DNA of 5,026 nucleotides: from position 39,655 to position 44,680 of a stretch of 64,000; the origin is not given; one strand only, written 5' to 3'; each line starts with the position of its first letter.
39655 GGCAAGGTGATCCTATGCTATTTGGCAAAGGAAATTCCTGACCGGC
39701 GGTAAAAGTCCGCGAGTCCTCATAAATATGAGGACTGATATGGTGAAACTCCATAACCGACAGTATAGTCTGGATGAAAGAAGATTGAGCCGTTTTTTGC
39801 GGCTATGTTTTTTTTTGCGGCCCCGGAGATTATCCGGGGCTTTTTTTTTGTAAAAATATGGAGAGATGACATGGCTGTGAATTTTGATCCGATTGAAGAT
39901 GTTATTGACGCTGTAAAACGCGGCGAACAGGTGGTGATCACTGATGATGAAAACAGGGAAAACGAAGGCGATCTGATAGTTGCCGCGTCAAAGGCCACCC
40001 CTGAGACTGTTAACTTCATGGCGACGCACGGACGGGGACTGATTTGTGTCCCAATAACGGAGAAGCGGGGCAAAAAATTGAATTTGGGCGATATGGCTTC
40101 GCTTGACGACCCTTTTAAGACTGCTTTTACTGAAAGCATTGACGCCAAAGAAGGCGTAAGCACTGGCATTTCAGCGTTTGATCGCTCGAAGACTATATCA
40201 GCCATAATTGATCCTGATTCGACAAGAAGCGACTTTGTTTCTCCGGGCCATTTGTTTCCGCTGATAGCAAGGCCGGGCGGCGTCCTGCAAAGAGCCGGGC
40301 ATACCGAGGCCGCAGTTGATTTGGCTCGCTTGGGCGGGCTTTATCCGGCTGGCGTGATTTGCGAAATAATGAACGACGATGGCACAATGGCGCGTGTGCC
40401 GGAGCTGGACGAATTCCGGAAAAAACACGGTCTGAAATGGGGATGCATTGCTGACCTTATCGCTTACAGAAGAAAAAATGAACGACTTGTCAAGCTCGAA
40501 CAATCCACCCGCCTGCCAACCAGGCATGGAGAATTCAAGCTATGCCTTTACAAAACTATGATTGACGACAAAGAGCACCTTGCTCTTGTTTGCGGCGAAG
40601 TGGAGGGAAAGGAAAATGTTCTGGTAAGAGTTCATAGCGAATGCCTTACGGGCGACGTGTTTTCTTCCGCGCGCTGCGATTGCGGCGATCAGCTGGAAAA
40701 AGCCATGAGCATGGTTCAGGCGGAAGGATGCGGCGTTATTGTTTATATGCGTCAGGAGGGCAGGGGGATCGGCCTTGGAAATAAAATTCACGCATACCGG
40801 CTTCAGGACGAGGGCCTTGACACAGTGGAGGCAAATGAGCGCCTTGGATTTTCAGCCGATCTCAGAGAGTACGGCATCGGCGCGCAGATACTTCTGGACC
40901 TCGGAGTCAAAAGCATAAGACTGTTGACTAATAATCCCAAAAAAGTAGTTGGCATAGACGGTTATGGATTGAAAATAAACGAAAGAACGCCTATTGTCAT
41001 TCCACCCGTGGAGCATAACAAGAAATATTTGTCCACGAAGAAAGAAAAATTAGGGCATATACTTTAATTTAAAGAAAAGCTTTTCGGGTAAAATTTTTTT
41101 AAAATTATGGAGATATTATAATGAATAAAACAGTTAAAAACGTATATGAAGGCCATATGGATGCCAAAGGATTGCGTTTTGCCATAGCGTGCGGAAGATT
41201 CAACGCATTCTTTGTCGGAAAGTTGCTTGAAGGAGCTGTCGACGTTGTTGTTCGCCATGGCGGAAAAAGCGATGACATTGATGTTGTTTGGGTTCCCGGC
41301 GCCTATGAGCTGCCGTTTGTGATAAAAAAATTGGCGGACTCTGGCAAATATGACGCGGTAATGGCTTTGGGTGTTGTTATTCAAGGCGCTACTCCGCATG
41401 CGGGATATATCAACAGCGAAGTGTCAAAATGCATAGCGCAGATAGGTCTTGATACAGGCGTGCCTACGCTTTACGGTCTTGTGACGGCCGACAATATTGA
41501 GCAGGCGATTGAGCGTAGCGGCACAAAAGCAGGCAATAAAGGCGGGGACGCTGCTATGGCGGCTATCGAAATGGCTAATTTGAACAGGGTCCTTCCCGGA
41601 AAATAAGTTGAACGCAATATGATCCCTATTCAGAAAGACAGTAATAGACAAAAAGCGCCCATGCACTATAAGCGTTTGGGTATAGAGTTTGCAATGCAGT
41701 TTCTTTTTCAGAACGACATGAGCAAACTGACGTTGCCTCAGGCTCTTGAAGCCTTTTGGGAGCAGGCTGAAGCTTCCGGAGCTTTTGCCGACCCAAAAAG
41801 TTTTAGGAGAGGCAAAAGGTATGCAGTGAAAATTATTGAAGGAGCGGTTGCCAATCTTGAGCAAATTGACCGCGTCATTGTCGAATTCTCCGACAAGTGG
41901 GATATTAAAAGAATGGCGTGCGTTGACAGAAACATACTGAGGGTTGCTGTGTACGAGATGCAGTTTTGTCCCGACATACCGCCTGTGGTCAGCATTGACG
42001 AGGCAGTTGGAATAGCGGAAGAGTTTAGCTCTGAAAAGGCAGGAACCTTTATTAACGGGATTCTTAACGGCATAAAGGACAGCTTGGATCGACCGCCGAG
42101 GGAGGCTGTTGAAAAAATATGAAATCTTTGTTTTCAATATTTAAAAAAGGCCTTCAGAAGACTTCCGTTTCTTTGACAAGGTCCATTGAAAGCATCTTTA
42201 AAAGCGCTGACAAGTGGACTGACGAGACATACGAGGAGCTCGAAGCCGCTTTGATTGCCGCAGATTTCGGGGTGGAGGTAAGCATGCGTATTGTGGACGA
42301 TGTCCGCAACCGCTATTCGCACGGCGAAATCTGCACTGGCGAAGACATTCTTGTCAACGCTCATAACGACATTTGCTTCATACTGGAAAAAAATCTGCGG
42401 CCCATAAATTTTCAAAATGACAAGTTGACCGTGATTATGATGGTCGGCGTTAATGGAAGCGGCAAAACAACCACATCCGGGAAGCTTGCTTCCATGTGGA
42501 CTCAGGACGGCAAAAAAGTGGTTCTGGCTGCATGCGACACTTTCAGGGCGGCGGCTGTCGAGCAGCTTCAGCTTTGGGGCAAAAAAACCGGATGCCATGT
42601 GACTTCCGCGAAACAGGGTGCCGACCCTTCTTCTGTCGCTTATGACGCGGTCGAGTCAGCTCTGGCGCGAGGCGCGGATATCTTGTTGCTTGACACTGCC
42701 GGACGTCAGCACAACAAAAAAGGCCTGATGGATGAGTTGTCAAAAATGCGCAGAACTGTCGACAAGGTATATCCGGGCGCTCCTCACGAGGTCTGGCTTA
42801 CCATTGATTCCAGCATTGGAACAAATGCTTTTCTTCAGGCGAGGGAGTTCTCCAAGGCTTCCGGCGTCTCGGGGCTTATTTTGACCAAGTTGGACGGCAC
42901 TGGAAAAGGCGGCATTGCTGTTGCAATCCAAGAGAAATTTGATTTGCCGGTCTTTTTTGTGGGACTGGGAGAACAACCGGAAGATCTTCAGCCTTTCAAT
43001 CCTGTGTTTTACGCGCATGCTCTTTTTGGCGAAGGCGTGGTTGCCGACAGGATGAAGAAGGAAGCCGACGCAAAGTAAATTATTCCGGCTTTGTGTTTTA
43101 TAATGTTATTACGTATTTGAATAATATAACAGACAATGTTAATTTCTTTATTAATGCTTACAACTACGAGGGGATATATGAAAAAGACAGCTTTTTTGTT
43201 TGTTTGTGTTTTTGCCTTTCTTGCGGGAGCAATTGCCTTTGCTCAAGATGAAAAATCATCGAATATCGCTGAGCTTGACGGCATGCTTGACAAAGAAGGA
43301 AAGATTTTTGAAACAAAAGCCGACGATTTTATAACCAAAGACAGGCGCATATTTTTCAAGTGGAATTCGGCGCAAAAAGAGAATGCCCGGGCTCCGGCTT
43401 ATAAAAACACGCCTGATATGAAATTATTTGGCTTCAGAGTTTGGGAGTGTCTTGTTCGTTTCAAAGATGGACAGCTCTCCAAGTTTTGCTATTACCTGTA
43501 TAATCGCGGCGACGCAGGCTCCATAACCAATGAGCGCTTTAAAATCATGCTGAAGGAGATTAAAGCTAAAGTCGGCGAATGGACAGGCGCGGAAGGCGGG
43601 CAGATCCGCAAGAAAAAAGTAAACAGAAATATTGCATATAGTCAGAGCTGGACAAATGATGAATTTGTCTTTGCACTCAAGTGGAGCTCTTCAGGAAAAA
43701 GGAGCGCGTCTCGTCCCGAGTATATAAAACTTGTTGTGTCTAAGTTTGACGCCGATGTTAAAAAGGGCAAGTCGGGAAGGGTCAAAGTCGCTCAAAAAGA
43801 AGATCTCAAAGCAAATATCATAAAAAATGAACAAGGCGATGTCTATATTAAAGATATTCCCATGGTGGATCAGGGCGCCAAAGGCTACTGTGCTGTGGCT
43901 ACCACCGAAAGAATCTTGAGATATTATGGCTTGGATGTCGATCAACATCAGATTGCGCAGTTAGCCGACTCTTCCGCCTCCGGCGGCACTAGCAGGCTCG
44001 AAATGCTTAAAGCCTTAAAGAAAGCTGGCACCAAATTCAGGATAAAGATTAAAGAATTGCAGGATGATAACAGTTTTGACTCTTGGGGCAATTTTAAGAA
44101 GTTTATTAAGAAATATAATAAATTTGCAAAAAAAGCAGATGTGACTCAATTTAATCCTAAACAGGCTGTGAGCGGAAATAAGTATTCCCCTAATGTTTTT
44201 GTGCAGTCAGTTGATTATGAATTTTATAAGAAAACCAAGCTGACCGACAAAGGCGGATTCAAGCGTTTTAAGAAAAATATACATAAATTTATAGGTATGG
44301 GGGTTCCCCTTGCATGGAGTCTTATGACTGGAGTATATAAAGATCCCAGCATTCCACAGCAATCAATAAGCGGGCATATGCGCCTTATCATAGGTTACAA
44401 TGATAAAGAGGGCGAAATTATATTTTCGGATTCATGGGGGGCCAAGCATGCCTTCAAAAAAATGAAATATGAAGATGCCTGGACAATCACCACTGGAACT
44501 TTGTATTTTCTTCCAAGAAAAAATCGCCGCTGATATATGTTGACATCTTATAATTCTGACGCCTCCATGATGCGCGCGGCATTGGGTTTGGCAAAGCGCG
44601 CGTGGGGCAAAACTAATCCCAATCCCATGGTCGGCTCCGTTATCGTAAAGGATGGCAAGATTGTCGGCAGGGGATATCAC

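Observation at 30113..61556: Unrecognised ~120-140 nt structured motif in two divergent copies with covarying stems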

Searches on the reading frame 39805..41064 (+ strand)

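Call 88: search_protein_families(library=pfam, proteins=[window:39805-41064:+], max_evalue=0.00001)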
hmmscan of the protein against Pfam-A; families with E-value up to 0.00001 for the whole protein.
window:39805-41064:+ (420 aa): 2 families
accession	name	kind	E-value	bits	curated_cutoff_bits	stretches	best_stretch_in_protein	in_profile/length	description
PF00926.24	DHBP_synthase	-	1.7e-80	269.5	26.4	1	31-221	1-191/191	3,4-dihydroxy-2-butanone 4-phosphate synthase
PF00925.25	GTP_cyclohydro2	-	1.1e-74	249.9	23.3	1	234-396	5-165/165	GTP cyclohydrolase II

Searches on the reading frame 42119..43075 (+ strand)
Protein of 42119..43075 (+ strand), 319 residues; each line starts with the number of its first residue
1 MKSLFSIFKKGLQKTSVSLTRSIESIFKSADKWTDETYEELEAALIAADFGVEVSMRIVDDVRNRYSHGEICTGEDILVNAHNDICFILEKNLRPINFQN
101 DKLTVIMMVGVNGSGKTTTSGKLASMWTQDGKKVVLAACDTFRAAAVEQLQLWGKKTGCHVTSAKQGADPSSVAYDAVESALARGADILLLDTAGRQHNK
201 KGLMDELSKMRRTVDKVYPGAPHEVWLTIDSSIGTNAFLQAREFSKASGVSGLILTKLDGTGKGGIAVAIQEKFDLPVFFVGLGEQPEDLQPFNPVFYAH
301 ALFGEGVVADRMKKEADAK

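Call 88: search_protein_families(library=pfam, proteins=[window:42119-43075:+], max_evalue=0.00001)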
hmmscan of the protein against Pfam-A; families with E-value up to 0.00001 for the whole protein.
window:42119-43075:+ (319 aa): 3 families
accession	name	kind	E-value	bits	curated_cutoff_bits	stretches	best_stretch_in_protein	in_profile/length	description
PF00448.28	SRP54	-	2e-70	236.9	22.7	1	104-303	2-195/196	SRP54-type protein, GTPase domain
PF02881.24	SRP54_N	-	2.1e-11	44.3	22.4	1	19-75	1-65/75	SRP54-type protein, helical bundle domain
PF13604.12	AAA_30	-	2.8e-06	27.6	27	1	104-195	19-98/191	AAA domain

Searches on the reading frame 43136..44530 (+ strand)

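Call 88: search_protein_families(library=pfam, proteins=[window:43136-44530:+], max_evalue=0.00001)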
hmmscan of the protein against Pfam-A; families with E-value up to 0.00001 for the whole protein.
window:43136-44530:+ (465 aa): 1 family
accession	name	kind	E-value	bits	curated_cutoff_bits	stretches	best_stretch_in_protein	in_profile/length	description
PF13529.12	Peptidase_C39_2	-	7.8e-10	39.9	24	0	240-329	2-79/143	Peptidase_C39 like family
